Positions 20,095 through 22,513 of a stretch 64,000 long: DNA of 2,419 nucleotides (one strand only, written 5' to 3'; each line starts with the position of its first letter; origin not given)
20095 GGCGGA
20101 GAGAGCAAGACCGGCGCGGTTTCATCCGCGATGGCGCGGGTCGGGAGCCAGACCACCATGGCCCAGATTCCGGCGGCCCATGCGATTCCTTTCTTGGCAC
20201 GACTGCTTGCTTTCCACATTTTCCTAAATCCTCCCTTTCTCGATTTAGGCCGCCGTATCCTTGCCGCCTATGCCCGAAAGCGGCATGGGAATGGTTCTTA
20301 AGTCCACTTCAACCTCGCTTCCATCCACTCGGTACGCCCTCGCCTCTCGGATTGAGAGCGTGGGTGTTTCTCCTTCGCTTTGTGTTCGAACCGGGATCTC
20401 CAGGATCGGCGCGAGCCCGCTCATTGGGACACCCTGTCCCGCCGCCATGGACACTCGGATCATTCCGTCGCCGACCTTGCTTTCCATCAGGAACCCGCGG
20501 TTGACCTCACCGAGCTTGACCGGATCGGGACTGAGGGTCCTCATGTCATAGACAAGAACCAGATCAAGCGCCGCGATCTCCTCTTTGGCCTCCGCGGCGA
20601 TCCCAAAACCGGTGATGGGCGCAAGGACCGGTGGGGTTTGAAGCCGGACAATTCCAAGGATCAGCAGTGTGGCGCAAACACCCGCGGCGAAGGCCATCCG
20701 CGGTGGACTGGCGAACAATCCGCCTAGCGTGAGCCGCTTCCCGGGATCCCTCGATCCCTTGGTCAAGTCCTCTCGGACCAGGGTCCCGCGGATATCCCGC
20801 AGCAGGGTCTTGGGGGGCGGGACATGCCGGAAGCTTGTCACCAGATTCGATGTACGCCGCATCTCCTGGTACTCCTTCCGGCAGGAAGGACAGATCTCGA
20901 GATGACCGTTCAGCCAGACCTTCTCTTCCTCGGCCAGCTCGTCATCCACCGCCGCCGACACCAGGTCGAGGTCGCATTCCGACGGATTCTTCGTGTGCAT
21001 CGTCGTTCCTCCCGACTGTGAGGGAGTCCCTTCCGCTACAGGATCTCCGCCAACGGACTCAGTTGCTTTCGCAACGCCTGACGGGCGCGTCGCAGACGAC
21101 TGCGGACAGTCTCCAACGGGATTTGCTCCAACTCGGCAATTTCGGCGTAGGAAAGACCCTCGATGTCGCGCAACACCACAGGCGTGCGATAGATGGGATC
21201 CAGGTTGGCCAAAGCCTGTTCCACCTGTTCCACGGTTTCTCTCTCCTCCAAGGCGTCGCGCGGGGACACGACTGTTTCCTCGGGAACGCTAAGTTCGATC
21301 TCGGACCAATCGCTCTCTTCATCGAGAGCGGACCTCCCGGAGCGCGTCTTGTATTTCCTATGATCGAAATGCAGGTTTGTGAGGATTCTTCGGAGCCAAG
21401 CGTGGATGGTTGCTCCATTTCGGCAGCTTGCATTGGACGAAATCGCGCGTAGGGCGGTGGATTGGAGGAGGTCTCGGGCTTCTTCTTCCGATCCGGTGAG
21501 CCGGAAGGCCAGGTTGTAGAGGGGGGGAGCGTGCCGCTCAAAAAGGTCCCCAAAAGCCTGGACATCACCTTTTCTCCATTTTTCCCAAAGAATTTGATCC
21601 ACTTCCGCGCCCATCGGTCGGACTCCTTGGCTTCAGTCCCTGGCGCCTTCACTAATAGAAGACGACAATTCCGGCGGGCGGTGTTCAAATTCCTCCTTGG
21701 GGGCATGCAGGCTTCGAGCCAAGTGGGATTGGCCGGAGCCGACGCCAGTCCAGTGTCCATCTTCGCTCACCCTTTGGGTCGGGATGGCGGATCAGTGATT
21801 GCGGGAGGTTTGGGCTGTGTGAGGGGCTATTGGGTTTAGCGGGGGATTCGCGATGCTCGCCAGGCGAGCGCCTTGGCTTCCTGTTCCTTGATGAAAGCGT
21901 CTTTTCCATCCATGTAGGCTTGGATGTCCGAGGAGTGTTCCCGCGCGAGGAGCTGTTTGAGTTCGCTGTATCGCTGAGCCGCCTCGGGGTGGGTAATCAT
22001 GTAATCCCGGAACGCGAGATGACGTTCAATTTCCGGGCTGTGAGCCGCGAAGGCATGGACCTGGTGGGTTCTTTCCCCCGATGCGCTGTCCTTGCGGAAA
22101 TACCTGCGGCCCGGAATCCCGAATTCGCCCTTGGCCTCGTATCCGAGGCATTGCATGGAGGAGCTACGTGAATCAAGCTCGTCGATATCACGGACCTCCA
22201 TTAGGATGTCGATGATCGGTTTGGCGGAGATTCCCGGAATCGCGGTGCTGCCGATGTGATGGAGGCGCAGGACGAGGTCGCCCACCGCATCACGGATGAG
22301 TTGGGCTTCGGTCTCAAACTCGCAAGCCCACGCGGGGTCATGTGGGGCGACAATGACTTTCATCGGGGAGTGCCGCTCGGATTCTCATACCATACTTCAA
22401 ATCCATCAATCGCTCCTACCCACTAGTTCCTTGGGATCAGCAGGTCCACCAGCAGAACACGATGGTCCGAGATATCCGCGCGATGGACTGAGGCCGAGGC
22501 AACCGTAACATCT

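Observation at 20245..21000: Anti-sigma factor whose sensor domain is homologous to the cohesin-like domains it is encoded next to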

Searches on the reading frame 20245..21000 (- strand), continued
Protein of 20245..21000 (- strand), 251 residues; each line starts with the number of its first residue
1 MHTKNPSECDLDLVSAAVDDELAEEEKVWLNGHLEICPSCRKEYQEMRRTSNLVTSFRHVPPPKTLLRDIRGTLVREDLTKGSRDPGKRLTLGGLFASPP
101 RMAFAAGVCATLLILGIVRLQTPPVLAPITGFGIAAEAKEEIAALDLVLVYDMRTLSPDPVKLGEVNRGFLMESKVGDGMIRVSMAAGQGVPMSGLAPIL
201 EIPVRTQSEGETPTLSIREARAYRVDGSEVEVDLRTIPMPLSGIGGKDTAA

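Call 63: list_cluster_members(proteins=[P0001, P0002, P0004, P0005, P0006, P0007, P0008, P0009, P0010, P0011])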
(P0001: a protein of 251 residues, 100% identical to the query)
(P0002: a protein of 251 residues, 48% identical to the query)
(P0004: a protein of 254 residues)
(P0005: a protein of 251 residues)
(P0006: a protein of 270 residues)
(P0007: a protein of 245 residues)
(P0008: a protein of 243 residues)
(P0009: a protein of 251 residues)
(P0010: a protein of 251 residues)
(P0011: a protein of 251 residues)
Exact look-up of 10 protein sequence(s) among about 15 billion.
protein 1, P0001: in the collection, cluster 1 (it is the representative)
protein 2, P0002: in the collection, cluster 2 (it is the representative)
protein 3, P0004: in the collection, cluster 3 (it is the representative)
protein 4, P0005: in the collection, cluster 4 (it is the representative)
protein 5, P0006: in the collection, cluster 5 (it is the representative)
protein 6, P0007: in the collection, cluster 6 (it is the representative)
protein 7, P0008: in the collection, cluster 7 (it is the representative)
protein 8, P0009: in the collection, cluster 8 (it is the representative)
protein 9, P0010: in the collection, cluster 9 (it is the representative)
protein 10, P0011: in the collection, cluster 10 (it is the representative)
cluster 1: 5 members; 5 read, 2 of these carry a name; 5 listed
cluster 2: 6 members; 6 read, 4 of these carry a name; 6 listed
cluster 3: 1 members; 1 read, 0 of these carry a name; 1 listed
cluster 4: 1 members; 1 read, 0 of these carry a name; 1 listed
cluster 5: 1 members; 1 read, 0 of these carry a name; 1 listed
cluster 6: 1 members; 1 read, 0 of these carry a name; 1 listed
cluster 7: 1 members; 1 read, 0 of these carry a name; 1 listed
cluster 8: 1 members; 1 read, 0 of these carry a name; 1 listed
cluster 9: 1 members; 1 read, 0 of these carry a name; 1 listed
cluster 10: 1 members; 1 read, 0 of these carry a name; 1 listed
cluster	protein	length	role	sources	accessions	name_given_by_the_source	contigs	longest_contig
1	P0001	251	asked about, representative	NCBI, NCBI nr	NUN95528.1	MAG: zf-HC2 domain-containing protein [Candidatus Omnitrophica bacterium] | zf-HC2 domain-containing protein [Candidatus Omnitrophota bacterium]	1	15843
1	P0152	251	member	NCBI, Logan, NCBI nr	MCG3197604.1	MAG: hypothetical protein GHCLOJNM_02092 [bacterium] | hypothetical protein [bacterium]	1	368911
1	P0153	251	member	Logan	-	-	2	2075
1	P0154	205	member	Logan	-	-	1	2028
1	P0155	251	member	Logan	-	-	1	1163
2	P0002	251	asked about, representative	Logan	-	-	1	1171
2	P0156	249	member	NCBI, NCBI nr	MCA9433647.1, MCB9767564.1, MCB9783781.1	MAG: zf-HC2 domain-containing protein [Candidatus Omnitrophica bacterium] | zf-HC2 domain-containing protein [Candidatus Omnitrophota bacterium]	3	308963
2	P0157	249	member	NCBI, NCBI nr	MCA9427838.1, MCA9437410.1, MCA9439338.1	MAG: zf-HC2 domain-containing protein [Candidatus Omnitrophica bacterium] | zf-HC2 domain-containing protein [Candidatus Omnitrophota bacterium]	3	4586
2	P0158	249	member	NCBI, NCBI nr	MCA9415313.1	MAG: zf-HC2 domain-containing protein [Candidatus Omnitrophica bacterium] | zf-HC2 domain-containing protein [Candidatus Omnitrophota bacterium]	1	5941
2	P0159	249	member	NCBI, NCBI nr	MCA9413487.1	MAG: zf-HC2 domain-containing protein [Candidatus Omnitrophica bacterium] | zf-HC2 domain-containing protein [Candidatus Omnitrophota bacterium]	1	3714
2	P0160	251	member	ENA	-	-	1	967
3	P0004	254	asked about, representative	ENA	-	-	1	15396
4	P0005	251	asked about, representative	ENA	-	-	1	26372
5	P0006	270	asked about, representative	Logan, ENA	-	-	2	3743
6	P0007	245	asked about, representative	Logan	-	-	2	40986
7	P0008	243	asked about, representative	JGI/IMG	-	-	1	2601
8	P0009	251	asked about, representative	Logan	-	-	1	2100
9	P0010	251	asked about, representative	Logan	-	-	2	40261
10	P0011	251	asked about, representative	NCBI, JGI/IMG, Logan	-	-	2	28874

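Call 65: find_related_loci(query=A8, collection=genome_contigs, flank=10000)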
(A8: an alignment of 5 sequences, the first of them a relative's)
Query A8 (251 aa) in genome_contigs; peptide patterns used: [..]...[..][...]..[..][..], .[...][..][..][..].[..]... (x = any residue, [..] = any of these).
176 stretches matched a pattern; 1 encode a relative of the query (tblastn E <= 1e-3); 1 distinct loci.
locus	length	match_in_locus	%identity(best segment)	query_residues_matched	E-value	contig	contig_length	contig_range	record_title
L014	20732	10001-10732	48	8-251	2e-66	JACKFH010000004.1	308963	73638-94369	MAG: Candidatus Omnitrophota bacterium isolate HK-STAS-OLB16-2 HK-STAS-OLB16-2_4, whole genome shotgun sequence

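Call 68: search_solved_structures(query=A6, max_evalue=1)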
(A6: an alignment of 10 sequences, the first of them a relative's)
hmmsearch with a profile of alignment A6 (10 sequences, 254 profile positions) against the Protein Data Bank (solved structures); distinct sequences matched with E-value up to 1: 9.
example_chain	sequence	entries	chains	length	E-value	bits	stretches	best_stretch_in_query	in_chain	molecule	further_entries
5wuq_C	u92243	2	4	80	1.2e-10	44.4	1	17-79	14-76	Anti-sigma-W factor RsiW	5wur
3hug_B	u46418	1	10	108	0.00012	24.8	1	16-58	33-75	PROBABLE CONSERVED MEMBRANE PROTEIN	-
8rlz_A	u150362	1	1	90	0.00062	22.5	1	9-52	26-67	Antisigma factor DdvA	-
2xdh_A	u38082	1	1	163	0.0055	19.4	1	124-210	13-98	COHESIN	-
8rot_B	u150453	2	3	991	0.022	17.4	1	12-51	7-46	CHAT domain-containing protein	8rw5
5frf_A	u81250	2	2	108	0.098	15.3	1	11-66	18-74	ANTI-SIGMA FACTOR RSRA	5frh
7n50_A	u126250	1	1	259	0.15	14.6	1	122-193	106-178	Gasdermin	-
2q1z_B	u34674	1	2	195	0.73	12.4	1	11-51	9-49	Anti-Sigma factor ChrR, transcriptional activator ChrR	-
2z2s_B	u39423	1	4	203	0.79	12.3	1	11-51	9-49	Anti-Sigma factor ChrR, transcriptional activator ChrR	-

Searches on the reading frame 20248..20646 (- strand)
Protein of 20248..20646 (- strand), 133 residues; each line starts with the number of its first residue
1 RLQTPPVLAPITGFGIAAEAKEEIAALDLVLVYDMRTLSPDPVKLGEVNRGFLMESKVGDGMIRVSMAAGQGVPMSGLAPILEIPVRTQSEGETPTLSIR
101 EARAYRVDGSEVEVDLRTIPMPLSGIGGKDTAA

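Call 18: find_homologous_proteins(query=A5, max_evalue=0.001)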
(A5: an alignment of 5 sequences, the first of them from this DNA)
Query A5 (5 sequences) (130 aa, profile of the alignment): 1 proteins with E <= 0.001 among 7782 candidates.
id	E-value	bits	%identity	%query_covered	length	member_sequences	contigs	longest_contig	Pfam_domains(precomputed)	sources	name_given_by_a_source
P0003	3.1e-39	152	31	64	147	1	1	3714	PF00963.25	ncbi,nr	ncbi:MAG: hypothetical protein KC944_19885, partial [Candidatus Omnitrophica bacterium]|nr:hypotheti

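Call 24: predict_structure(alignment_id=A5)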
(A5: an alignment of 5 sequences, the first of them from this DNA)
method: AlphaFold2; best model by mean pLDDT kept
length: 130 residues; sequences in the alignment: 5
mean_pLDDT: 85.3   pTM: 0.78
mean pLDDT of the five models: 85.3, 84.6, 84.1, 83.5, 82.5
residues with pLDDT >= 90: 85; 70-90: 27; 50-70: 6; < 50: 12
segments of 3 or more residues with pLDDT < 50: 1-3, 122-130
pLDDT, mean of each block of 10 residues (from residue 1): 65 93 96 92 85 96 95 87 82 92 96 89 41
secondary structure, 60 per line:
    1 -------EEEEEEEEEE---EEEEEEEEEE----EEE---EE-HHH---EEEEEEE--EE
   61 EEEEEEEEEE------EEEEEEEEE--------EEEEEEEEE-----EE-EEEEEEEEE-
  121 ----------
elements in order: E8-17 E21-30 E35-37 E50-56 E59-70 E77-85 E94-102 E111-119

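Call 27: fold_search(model_id=the predicted structure, library=pdb)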
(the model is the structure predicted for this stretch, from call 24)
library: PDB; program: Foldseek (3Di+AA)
matches with E <= 10: 470; with E <= 0.001: 11
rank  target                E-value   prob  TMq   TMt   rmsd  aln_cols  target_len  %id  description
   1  2jh2_C                1.5e-05  1.00  0.64  0.64   3.8       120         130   18  X-ray crystal structure of a cohesin-like module from Clostridium perfringens (released 2007-11-06)
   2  2jh2_A                1.7e-05  1.00  0.65  0.64   3.4       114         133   19  X-ray crystal structure of a cohesin-like module from Clostridium perfringens (released 2007-11-06)
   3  2xdh                  2.2e-05  1.00  0.61  0.58   4.4       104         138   20  Non-cellulosomal cohesin from the hyperthermophilic archaeon Archaeoglobus fulgidus (released 2010-05-26)
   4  2jh2_B                4.5e-05  1.00  0.61  0.59   4.5       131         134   18  X-ray crystal structure of a cohesin-like module from Clostridium perfringens (released 2007-11-06)
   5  2w1n                  6.6e-05  1.00  0.62  0.38   6.4       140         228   17  cohesin and fibronectin type-III double module construct from the Clostridium perfringens glycoside hydrolase GH84C (released 2009-02-03)
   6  2vo8                  7.7e-05  1.00  0.64  0.62   6.8       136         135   12  Cohesin module from Clostridium perfringens ATCC13124 family 33 glycoside hydrolase. (released 2008-09-02)
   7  2o4e_MODEL_1_A        2.0e-04  1.00  0.59  0.48   8.8       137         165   19  The solution structure of a protein-protein interaction module from a family 84 glycoside hydrolase of Clostri (released 2007-11-06)
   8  4dh2_C                3.4e-04  1.00  0.56  0.48  10.8       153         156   13  Crystal structure of Coh-OlpC(Cthe_0452)-Doc435(Cthe_0435) complex: A novel type I Cohesin-Dockerin complex from Clost (released 2012-11-28)
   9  5nrm_A                6.7e-04  1.00  0.56  0.52   6.8       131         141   15  Crystal structure of the sixth cohesin from Acetivibrio cellulolyticus' scaffoldin B in complex with Cel5 dockerin S51 (released 2018-01-31)
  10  2vn6_A                7.9e-04  1.00  0.58  0.51   5.0       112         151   12  The Clostridium cellulolyticum dockerin displays a dual binding mode for its cohesin partner (released 2008-05-13)
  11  4dh2_A                8.8e-04  1.00  0.56  0.47  10.8       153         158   13  Crystal structure of Coh-OlpC(Cthe_0452)-Doc435(Cthe_0435) complex: A novel type I Cohesin-Dockerin complex from Clost (released 2012-11-28)
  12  1g1k_A                1.1e-03  1.00  0.58  0.53   2.8        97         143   14  COHESIN MODULE FROM THE CELLULOSOME OF CLOSTRIDIUM CELLULOLYTICUM (released 2000-11-22)
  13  2vn5_C                1.7e-03  1.00  0.58  0.52   2.4       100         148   14  The Clostridium cellulolyticum dockerin displays a dual binding mode for its cohesin partner (released 2008-05-20)
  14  5nrk_A                1.7e-03  1.00  0.55  0.50   7.5       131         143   15  Crystal structure of the sixth cohesin from Acetivibrio cellulolyticus' scaffoldin B in complex with Cel5 dockerin S15 (released 2018-01-31)
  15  2vn5_A                1.8e-03  1.00  0.59  0.54   2.6        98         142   14  The Clostridium cellulolyticum dockerin displays a dual binding mode for its cohesin partner (released 2008-05-20)
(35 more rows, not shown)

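Call 76: search_solved_structures(query=A9, max_evalue=0.1, show_alignments=4)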
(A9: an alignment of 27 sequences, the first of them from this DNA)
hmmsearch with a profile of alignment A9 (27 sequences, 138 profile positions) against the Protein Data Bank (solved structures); distinct sequences matched with E-value up to 0.1: 8.
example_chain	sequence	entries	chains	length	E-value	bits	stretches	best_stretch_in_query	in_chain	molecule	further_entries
2xdh_A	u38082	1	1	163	2.2e-10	43.6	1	7-104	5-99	COHESIN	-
5lxv_A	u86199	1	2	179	4.6e-05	26.3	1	7-57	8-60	Scaffoldin C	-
1aoh_A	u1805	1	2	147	0.0007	22.5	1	6-55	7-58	Cellulosomal-scaffolding protein A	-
3l8q_A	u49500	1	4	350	0.00071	22.5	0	9-50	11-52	Cellulosomal scaffoldin adaptor protein B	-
1g1k_A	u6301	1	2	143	0.016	18.1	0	8-116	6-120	SCAFFOLDING PROTEIN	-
2vn5_A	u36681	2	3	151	0.023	17.6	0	8-66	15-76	SCAFFOLDING PROTEIN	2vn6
3kcp_A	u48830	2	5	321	0.024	17.6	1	6-55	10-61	Cellulosomal-scaffolding protein A | Cellulosome anchoring protein cohesin region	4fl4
4ums_A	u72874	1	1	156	0.051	16.5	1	11-103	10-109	CELLULOSOMAL ANCHORING SCAFFOLDIN B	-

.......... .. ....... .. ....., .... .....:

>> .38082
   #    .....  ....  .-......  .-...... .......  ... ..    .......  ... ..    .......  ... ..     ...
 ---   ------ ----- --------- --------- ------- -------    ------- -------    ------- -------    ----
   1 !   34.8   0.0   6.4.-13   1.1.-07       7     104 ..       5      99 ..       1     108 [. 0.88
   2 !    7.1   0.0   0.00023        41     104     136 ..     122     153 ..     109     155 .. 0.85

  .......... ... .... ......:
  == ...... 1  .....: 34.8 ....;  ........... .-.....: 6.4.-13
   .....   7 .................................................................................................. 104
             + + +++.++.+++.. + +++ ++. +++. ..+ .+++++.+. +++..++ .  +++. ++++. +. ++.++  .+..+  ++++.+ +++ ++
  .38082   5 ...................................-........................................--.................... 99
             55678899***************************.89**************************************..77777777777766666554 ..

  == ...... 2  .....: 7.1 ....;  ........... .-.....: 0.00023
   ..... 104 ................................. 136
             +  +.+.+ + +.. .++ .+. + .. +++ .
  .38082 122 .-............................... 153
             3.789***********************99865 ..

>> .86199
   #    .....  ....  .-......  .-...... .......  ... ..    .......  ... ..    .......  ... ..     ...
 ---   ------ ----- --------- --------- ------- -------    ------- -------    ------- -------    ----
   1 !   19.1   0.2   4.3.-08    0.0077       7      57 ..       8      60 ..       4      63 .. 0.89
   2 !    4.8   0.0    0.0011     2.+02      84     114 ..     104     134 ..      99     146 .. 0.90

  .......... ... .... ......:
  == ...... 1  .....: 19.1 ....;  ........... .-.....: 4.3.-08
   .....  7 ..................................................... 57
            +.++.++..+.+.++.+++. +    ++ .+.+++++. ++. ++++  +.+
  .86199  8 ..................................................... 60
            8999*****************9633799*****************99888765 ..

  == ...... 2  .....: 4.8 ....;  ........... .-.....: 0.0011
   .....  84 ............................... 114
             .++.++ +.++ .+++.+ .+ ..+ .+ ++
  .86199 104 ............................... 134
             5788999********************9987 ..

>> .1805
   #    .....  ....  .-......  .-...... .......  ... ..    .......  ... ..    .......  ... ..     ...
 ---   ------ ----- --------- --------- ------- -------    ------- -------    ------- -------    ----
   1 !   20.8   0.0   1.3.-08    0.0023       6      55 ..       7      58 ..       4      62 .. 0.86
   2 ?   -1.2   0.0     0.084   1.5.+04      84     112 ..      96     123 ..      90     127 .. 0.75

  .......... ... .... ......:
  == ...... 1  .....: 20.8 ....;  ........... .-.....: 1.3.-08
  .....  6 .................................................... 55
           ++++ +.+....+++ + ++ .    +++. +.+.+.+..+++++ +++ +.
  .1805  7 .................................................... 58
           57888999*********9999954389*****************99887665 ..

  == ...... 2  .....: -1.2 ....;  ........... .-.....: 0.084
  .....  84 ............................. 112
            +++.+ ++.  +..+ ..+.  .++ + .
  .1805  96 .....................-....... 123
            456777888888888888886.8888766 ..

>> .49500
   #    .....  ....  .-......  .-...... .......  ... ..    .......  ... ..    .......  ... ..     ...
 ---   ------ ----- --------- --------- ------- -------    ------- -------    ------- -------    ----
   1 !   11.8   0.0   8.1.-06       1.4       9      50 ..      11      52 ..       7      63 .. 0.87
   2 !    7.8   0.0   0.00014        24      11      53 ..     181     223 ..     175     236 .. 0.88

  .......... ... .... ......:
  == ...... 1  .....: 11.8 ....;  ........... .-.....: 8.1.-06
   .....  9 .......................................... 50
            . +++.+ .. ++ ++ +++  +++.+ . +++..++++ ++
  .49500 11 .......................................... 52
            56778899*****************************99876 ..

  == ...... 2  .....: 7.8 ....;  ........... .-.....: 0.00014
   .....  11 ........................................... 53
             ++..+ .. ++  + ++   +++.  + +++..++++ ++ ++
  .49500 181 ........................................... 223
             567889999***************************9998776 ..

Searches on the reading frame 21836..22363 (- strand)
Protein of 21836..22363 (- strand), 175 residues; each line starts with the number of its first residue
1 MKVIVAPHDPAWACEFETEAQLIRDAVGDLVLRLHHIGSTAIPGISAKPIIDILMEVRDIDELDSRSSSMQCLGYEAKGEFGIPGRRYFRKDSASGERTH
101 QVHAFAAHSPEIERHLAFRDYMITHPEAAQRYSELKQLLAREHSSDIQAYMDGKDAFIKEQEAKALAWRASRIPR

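Call 70: search_protein_families(library=pfam, proteins=[window:21836-22363:-], max_evalue=0.0001)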
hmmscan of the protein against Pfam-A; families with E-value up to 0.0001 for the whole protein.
window:21836-22363:- (175 aa): 1 family
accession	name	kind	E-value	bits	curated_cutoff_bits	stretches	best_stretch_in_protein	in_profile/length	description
PF04229.20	GrpB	-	8.1e-54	182.5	25.5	1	3-162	2-157/159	GrpB protein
